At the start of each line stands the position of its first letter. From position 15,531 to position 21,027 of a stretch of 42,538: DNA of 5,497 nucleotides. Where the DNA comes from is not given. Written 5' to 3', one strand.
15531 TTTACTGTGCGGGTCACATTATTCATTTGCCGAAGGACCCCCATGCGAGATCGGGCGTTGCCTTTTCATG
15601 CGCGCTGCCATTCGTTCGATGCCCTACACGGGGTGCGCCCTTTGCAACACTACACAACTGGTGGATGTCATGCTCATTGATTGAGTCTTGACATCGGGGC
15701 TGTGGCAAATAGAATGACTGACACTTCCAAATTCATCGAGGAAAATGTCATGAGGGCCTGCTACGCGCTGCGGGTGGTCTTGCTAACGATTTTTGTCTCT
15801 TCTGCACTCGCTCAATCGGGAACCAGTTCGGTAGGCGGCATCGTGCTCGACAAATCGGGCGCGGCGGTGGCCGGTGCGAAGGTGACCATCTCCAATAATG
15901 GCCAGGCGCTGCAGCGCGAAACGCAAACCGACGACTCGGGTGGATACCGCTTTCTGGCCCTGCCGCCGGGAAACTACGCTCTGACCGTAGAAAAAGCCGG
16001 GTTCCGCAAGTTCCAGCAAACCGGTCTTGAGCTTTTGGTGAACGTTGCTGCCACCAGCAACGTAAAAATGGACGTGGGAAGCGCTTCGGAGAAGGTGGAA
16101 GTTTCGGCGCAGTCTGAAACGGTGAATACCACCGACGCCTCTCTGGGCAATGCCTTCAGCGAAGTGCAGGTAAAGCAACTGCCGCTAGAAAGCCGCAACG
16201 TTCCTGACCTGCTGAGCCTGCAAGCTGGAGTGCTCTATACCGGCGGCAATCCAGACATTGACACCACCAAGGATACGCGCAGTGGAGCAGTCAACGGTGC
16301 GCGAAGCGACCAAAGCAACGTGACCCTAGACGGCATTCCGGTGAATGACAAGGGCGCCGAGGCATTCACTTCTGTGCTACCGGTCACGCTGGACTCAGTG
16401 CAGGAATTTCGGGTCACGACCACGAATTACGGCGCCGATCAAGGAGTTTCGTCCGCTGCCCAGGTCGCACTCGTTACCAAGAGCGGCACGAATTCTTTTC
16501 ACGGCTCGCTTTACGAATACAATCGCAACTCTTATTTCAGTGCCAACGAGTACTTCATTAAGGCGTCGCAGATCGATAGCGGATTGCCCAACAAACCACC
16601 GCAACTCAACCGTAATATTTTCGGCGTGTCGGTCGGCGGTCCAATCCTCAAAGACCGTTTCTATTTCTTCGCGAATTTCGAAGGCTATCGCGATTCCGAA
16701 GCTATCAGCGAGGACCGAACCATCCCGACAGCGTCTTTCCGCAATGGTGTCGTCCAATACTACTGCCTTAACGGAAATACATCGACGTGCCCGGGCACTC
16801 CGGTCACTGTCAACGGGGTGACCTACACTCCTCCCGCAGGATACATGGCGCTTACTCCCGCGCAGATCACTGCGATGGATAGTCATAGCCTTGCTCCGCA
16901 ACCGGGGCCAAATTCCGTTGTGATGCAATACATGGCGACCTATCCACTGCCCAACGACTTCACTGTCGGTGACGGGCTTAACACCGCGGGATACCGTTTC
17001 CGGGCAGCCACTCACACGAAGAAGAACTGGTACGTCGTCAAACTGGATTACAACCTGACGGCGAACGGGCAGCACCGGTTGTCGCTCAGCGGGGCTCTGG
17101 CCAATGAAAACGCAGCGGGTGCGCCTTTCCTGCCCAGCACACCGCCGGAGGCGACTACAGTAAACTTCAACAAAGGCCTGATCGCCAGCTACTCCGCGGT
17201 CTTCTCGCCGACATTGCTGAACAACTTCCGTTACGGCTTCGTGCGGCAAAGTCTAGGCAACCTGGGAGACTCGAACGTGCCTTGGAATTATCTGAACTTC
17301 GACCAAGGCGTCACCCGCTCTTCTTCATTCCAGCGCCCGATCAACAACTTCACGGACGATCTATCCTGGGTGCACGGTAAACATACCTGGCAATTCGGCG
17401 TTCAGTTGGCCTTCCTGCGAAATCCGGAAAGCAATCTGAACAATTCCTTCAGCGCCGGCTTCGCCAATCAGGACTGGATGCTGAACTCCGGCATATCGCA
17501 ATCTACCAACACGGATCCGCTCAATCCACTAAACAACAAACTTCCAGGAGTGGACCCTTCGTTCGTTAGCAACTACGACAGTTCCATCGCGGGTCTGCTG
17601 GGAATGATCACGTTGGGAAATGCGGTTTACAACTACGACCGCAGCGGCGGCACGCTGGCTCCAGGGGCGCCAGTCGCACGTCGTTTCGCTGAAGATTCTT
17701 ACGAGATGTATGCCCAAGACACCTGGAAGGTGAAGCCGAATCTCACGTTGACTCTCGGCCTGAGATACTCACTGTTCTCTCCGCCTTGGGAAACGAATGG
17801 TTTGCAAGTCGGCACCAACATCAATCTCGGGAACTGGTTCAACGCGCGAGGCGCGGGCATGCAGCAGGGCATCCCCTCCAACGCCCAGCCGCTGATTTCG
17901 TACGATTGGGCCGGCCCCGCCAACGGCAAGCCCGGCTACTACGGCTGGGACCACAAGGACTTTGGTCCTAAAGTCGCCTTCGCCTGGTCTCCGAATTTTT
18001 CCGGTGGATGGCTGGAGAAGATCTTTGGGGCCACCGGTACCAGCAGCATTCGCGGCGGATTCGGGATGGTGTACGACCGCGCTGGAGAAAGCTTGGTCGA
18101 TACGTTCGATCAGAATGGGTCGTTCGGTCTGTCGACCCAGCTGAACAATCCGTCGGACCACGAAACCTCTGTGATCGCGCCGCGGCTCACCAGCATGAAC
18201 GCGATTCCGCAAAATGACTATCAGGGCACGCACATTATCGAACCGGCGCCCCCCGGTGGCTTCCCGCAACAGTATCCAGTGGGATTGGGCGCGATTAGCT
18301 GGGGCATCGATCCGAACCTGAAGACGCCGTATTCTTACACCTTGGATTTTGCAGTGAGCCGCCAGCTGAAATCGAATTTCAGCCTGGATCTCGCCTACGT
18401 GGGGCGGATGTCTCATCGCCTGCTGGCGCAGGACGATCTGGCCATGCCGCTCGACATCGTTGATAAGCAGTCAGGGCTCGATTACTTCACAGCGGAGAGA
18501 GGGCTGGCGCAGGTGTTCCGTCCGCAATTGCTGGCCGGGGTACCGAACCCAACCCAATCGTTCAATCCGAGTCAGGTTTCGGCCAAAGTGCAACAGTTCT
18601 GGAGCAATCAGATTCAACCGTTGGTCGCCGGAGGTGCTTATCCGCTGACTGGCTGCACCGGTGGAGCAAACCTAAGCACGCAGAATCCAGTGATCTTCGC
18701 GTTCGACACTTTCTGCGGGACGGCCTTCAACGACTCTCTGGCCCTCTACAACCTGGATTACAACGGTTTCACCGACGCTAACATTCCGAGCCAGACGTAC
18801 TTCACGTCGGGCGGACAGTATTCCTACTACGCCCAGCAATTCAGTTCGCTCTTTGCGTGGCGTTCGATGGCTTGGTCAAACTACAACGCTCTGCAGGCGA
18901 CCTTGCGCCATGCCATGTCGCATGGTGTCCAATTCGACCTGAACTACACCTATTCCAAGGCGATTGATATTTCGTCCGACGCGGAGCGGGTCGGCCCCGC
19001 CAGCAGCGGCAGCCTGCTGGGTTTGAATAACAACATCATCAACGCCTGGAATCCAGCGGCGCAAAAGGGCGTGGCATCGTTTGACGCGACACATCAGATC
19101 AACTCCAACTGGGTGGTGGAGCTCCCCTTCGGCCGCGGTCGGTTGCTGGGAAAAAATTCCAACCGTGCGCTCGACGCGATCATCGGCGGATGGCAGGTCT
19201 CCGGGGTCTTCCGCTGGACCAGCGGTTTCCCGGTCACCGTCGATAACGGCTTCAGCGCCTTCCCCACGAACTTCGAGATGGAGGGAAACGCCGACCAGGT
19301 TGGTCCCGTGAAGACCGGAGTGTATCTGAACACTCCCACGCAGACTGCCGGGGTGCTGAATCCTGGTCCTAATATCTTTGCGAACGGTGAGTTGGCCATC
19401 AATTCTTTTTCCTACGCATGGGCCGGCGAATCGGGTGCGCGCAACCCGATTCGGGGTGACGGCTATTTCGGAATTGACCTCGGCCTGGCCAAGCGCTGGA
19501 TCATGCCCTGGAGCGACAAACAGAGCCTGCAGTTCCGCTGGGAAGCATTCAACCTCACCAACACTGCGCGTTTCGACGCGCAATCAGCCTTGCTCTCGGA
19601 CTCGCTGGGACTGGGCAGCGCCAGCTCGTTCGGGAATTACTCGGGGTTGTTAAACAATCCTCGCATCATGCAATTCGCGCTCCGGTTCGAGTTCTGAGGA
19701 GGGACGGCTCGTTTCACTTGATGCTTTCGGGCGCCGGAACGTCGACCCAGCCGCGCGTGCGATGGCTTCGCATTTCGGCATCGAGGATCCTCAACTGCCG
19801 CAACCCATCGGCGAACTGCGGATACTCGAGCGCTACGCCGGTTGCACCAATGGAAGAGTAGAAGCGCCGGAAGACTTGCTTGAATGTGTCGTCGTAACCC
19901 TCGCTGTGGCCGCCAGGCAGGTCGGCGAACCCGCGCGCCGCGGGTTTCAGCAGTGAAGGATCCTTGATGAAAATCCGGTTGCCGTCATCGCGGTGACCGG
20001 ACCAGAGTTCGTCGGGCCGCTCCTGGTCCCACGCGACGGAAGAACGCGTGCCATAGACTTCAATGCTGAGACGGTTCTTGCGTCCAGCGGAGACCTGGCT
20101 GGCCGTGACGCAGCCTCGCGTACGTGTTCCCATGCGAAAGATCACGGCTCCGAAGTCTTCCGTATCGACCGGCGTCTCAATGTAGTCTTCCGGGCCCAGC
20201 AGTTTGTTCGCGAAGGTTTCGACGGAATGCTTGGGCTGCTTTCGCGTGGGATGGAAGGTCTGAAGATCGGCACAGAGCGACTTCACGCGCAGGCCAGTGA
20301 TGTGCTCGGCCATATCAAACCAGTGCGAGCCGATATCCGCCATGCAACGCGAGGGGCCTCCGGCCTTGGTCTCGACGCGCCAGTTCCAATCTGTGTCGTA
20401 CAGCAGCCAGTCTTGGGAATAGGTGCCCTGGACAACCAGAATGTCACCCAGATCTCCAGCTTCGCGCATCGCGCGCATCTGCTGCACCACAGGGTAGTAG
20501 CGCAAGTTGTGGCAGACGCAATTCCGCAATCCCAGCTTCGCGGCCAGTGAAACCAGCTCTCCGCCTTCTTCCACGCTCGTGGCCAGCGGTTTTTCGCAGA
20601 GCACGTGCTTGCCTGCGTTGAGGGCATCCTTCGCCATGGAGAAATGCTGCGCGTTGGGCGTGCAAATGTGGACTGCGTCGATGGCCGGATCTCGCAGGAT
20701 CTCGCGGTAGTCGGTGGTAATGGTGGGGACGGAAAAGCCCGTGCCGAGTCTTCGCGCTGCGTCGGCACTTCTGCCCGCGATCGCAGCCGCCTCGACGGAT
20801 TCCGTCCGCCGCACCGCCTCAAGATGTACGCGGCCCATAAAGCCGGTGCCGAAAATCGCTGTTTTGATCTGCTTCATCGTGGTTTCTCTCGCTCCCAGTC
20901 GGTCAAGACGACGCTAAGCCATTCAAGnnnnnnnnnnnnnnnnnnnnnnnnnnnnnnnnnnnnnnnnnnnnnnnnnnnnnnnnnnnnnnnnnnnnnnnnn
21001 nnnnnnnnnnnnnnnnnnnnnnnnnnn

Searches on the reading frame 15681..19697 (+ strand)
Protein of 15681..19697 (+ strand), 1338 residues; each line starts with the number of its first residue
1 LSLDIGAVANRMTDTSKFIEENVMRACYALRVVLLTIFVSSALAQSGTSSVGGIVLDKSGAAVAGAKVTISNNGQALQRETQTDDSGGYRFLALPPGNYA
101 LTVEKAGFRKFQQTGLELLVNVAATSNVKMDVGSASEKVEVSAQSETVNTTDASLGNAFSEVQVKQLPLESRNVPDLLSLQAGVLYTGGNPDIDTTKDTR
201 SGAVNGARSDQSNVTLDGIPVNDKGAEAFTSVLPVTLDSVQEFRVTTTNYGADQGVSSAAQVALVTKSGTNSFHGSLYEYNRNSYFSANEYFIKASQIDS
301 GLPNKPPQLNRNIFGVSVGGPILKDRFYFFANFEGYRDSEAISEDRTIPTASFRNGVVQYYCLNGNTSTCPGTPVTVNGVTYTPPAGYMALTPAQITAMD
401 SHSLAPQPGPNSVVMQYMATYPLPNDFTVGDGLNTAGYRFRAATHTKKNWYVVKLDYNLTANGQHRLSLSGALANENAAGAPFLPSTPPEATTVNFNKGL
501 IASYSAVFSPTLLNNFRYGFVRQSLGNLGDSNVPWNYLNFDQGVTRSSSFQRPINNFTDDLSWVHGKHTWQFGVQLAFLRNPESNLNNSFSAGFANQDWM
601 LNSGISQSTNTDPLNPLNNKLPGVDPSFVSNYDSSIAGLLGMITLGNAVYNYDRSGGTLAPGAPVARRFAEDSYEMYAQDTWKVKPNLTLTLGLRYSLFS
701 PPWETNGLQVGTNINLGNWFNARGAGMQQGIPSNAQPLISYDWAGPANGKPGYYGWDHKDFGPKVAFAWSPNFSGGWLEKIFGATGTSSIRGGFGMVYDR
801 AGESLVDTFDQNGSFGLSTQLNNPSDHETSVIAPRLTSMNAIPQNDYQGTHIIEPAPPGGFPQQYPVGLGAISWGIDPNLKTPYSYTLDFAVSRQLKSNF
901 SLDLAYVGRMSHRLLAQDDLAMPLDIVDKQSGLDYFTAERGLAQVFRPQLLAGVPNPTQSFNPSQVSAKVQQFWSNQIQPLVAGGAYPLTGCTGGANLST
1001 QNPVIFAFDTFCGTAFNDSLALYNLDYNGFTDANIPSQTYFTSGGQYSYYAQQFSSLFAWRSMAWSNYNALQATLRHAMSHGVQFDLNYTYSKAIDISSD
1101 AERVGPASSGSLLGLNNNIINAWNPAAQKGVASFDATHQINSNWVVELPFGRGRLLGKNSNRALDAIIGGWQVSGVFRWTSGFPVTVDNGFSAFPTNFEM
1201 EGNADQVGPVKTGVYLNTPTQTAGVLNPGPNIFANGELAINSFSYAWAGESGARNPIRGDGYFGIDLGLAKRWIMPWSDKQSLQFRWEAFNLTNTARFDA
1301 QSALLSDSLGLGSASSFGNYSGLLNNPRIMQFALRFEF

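Call 56: search_protein_families(library=pfam, proteins=[window:15681-19697:+], max_evalue=0.00001)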
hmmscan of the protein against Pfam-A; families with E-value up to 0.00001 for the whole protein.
window:15681-19697:+ (1338 aa): 4 families
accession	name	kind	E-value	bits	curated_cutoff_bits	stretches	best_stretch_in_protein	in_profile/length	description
PF25183.1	OMP_b-brl_4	-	1.2e-140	471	30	1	265-1331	1-838/838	Outer membrane beta barrel domain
PF13620.12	CarboxypepD_reg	-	5.6e-19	68.7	32.3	1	50-130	1-81/82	Carboxypeptidase regulatory-like domain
PF17210.9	SdrD_B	-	9.2e-07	29.5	29.7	1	57-153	18-110/112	SdrD B-like domain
PF13715.12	CarbopepD_reg_2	-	7.7e-06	26.3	32.2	0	53-114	3-61/88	CarboxypepD_reg-like domain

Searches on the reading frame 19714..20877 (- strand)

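Call 56: search_protein_families(library=pfam, proteins=[window:19714-20877:-], max_evalue=0.00001)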
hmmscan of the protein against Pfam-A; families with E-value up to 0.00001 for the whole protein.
window:19714-20877:- (387 aa): 3 families
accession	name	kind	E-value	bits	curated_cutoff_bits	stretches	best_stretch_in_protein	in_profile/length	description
PF01408.29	GFO_IDH_MocA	-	1.4e-29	103.7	24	1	4-118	1-115/120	Oxidoreductase family, NAD-binding Rossmann fold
PF22725.1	GFO_IDH_MocA_C3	-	1.3e-24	87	27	1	131-281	1-123/124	GFO/IDH/MocA C-terminal domain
PF02894.22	GFO_IDH_MocA_C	-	1.8e-15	57.8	22.9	1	139-380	5-218/218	Oxidoreductase family, C-terminal alpha/beta domain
